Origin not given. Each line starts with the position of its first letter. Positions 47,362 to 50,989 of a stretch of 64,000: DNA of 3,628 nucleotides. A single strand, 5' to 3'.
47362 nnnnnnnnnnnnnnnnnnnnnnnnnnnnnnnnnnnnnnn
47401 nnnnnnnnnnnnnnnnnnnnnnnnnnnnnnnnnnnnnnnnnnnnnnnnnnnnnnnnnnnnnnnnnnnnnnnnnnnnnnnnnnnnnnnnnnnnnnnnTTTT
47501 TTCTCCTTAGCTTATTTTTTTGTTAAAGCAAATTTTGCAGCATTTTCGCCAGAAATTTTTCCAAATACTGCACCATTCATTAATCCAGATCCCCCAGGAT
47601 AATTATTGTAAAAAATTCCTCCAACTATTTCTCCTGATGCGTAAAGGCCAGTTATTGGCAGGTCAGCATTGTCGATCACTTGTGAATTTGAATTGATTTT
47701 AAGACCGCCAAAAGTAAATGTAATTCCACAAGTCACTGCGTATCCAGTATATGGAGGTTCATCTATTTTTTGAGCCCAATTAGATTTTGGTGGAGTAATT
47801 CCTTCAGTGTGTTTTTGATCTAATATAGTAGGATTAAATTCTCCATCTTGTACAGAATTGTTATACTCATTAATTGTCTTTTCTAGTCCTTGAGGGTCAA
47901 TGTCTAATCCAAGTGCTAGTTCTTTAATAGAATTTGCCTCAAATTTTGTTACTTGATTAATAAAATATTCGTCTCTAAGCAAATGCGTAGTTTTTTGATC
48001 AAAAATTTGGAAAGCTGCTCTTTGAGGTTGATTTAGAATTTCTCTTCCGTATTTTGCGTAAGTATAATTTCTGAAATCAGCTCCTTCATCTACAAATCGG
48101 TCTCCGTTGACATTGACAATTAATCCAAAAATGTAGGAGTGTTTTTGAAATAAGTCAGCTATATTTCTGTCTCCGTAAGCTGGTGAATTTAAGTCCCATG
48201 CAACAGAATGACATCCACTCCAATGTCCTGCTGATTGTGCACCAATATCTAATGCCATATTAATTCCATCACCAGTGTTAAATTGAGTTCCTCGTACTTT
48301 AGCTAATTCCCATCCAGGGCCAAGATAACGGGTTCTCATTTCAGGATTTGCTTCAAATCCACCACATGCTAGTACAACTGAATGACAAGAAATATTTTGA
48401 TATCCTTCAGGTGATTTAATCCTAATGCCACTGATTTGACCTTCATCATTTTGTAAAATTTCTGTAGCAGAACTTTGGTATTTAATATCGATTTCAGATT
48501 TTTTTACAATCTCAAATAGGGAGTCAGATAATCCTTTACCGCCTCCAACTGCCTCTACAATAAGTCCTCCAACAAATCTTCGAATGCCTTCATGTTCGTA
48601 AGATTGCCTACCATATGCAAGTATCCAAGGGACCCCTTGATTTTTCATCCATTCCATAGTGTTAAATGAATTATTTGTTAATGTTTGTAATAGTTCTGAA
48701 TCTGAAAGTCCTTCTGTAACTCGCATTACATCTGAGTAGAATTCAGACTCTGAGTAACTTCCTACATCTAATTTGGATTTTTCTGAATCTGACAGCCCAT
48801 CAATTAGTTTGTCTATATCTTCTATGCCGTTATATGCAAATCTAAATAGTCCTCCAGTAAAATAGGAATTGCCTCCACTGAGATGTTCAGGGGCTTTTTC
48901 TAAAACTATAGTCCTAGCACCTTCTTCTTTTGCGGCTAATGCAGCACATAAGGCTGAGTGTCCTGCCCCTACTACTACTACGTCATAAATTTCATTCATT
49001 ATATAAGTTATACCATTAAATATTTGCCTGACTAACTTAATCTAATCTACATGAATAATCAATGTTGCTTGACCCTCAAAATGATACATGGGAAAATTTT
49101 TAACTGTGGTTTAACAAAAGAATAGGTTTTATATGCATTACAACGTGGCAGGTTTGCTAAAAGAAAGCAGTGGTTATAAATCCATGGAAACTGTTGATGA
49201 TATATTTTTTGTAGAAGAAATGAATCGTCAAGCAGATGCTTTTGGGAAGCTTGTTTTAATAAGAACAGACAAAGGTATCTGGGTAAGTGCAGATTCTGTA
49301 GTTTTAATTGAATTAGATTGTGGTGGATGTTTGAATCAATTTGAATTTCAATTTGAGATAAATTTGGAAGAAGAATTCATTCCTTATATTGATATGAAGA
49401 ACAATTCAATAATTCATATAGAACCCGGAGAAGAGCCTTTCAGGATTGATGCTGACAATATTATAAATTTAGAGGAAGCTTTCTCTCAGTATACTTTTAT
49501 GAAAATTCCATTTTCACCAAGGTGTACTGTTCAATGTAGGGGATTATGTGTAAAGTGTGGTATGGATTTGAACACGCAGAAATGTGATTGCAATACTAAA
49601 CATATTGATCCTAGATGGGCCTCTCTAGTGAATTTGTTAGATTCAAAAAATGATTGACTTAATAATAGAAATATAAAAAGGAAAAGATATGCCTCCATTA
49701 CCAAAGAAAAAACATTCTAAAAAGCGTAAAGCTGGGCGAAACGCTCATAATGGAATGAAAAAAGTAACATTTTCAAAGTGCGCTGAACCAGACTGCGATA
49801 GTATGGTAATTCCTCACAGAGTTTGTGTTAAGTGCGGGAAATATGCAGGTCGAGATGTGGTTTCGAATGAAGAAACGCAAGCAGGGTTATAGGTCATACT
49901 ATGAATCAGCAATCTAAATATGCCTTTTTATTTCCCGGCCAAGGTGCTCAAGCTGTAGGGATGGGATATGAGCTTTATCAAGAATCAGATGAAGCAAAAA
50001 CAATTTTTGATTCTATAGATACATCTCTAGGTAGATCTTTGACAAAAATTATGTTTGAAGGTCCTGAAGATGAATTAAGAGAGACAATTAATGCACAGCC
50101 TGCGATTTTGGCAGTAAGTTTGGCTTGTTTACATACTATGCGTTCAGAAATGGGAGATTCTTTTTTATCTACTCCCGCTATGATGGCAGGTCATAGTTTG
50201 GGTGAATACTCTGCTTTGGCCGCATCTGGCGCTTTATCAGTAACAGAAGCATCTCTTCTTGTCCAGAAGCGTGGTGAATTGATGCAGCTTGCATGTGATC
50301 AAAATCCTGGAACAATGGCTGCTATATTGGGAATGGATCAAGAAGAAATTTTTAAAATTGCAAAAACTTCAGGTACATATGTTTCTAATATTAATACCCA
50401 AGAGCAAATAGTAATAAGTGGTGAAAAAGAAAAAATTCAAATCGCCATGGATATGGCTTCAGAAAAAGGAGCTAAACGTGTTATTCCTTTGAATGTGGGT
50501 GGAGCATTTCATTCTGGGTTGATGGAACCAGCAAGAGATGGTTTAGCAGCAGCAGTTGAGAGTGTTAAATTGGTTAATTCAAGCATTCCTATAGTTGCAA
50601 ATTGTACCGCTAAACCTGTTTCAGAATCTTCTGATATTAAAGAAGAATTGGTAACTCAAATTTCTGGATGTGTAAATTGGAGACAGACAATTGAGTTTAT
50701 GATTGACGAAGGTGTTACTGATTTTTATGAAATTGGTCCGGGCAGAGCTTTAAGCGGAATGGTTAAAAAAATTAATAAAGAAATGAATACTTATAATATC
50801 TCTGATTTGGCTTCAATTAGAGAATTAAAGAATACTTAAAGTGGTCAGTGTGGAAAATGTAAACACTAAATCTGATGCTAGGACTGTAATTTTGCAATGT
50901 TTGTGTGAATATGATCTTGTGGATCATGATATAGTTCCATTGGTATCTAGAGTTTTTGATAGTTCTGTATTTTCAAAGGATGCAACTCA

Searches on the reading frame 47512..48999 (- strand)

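Call 47: search_protein_families(library=pfam, proteins=[window:47512-48999:-], max_evalue=0.00001)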
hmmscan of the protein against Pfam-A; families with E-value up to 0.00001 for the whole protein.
window:47512-48999:- (495 aa): 5 families
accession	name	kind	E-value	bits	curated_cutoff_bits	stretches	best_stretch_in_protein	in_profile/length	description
PF00890.30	FAD_binding_2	-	3.1e-39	135.8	20.4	1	6-471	1-411/414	FAD binding domain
PF01266.30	DAO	-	5.5e-10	39.7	27.9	1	6-217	1-209/353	FAD dependent oxidoreductase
PF03486.20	HI0933_like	-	1.1e-09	38.6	50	0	159-459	113-220/244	HI0933-like protein Rossmann domain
PF12831.13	FAD_oxidored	-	3.5e-08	33.6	27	1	6-77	1-54/416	FAD dependent oxidoreductase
PF07992.20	Pyr_redox_2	-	6.2e-06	26.3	26.1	0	5-43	1-39/291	Pyridine nucleotide-disulphide oxidoreductase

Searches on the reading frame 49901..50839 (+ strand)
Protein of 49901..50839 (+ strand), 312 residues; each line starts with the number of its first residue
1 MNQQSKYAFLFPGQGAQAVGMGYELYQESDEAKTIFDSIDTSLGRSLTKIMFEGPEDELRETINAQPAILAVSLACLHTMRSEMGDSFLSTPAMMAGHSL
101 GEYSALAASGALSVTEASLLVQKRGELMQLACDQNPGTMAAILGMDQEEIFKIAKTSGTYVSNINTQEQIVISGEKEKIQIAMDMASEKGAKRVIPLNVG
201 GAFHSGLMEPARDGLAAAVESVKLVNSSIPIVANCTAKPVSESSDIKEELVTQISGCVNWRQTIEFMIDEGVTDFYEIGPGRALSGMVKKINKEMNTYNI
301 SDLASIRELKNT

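Call 48: search_protein_families(library=pfam, proteins=[window:49901-50839:+], max_evalue=0.00001)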
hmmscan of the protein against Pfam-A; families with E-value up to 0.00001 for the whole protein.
window:49901-50839:+ (312 aa): 1 family
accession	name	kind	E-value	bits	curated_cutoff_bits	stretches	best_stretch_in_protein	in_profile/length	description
PF00698.26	Acyl_transf_1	-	4.1e-41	141.9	32.7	1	9-293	2-280/319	Acyl transferase domain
